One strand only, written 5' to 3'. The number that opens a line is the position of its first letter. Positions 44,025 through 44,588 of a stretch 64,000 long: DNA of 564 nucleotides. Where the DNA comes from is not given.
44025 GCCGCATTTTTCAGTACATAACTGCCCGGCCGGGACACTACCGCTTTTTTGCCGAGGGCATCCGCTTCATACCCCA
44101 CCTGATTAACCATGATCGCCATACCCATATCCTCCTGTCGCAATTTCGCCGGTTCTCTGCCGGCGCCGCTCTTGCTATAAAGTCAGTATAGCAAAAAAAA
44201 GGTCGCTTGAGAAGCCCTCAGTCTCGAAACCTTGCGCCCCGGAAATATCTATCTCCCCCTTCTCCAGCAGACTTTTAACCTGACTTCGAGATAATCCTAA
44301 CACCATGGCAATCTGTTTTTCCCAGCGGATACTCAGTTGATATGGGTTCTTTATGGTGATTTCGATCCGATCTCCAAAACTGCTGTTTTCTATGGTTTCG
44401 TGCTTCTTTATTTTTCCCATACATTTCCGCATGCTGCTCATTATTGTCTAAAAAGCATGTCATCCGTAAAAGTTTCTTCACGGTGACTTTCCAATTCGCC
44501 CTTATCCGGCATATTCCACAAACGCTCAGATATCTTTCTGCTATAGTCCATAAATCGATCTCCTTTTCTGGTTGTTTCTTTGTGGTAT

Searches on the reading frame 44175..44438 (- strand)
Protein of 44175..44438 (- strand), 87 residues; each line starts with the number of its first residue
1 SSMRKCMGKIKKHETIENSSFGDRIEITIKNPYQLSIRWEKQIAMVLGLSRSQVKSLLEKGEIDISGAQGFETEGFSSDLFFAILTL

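Call 25: search_protein_families(library=pfam, proteins=[window:44175-44438:-], max_evalue=0.001)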
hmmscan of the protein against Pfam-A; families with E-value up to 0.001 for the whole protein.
window:44175-44438:- (87 aa): 1 family
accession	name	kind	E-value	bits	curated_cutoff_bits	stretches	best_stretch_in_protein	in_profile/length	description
PF06353.17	DUF1062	-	3.5e-08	34.7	23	1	11-66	78-132/135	Protein of unknown function (DUF1062)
